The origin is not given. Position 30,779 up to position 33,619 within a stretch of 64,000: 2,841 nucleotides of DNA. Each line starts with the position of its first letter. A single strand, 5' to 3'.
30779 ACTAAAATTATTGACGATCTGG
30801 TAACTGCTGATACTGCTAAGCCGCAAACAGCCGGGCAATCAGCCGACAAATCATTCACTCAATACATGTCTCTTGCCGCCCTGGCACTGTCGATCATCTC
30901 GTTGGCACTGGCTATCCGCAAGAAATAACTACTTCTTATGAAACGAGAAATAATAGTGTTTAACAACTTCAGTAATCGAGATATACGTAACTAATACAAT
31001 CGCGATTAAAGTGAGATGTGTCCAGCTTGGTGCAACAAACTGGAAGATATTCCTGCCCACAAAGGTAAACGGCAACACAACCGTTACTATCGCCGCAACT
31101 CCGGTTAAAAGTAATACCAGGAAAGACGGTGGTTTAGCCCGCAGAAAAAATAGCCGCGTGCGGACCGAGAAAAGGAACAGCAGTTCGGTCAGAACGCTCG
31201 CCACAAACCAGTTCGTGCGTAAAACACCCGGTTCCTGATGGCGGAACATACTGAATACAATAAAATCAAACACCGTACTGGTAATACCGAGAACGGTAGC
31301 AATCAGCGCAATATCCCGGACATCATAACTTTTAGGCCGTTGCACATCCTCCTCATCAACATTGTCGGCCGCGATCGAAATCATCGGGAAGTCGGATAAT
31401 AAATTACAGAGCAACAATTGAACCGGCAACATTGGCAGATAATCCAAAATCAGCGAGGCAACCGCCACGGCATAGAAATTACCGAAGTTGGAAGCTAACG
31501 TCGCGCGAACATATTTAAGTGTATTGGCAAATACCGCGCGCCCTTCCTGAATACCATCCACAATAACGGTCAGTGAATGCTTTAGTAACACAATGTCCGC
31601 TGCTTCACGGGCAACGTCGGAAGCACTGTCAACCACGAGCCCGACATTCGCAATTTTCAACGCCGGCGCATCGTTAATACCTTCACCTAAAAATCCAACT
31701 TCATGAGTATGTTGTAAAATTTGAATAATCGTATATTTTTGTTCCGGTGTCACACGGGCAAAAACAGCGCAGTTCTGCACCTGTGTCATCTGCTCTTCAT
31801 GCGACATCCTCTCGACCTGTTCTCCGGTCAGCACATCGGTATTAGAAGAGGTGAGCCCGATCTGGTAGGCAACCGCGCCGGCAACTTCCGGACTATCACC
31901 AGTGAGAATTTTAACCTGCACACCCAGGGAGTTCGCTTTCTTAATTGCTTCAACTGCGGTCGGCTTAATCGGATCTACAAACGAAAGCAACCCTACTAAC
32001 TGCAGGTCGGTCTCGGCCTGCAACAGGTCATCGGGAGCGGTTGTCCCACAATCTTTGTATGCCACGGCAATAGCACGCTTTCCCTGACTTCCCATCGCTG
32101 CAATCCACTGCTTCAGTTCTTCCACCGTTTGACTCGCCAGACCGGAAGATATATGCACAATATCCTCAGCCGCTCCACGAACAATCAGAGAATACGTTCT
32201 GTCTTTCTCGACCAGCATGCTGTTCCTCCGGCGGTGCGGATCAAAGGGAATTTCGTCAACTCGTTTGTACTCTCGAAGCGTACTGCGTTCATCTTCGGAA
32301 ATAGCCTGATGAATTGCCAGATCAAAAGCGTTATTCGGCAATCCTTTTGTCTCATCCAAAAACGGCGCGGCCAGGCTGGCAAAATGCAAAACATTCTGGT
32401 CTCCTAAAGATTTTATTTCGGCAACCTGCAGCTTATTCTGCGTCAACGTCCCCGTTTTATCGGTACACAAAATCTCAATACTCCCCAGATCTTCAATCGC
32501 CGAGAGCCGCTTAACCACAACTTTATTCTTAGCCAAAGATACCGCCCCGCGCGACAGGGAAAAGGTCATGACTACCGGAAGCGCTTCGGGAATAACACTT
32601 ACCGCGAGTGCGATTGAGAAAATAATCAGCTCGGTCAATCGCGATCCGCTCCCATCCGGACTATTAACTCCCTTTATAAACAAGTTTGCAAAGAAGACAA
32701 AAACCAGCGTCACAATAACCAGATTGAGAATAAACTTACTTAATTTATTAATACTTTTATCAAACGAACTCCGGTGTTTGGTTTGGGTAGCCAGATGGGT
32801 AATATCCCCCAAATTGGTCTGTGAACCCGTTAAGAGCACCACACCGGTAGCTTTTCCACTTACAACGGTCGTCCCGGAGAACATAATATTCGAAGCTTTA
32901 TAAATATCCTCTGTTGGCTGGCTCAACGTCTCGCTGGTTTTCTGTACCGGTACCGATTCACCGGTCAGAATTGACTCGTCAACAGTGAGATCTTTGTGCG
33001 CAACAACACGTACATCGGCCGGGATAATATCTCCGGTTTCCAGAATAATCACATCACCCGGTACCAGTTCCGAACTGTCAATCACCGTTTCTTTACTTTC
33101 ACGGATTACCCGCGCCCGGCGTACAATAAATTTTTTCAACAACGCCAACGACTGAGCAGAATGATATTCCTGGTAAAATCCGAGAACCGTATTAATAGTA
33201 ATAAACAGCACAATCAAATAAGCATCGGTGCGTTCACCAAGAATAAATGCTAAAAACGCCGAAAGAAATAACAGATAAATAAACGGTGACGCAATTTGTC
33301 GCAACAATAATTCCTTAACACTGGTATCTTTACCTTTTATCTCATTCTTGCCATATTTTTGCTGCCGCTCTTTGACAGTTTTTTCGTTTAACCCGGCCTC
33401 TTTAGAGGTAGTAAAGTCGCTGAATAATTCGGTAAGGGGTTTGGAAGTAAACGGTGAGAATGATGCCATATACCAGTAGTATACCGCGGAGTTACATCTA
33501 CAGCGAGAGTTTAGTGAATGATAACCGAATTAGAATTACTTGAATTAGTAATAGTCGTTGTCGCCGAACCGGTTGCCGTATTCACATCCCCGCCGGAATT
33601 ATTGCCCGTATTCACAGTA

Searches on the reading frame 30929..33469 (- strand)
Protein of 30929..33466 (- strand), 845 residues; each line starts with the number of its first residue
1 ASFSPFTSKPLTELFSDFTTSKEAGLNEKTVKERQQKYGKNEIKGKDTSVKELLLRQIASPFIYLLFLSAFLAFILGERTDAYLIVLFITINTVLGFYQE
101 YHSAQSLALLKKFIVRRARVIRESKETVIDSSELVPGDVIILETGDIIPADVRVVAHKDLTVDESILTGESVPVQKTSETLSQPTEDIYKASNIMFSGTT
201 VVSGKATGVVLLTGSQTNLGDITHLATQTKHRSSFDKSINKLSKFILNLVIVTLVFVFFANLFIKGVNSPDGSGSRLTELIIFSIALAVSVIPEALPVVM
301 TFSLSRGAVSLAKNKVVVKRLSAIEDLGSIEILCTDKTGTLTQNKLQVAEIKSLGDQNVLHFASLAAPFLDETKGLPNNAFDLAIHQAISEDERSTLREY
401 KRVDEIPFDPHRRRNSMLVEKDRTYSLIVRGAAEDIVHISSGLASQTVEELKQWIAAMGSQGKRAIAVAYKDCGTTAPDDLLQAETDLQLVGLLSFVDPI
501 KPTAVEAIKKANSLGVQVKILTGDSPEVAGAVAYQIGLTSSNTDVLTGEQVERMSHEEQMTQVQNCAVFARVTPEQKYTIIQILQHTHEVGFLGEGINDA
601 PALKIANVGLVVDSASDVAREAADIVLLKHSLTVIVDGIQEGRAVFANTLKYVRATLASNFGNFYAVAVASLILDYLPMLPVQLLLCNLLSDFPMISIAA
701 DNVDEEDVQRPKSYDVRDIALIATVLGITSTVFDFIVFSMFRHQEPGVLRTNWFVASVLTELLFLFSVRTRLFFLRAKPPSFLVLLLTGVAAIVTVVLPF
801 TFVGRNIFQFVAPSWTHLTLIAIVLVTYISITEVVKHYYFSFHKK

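Call 67: find_encoding_contigs(protein=window:30929-33466:-, flank=10000, max_places=1)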
Protein window:30929-33466:- (845 aa): no gene with exactly this product is on record in the collection.

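Call 69: find_encoding_contigs(protein=window:30932-33469:-, flank=10000, max_places=1)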
Protein window:30932-33469:- (846 aa): 2 contigs read that carry it; 1 place shown.
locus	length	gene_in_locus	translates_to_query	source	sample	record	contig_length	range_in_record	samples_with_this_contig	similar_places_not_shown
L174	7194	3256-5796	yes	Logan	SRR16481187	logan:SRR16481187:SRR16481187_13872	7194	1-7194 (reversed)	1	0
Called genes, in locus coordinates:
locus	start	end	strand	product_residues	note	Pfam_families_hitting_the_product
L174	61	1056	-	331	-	-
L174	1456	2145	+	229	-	-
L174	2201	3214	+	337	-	-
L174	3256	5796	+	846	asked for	PF00690:Cation_ATPase_N, PF00122:E1-E2_ATPase, PF00702:Hydrolase, PF13246:Cation_ATPase, PF00689:Cation_ATPase_C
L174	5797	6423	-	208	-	PF07987:DUF1775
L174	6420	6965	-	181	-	-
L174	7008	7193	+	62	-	?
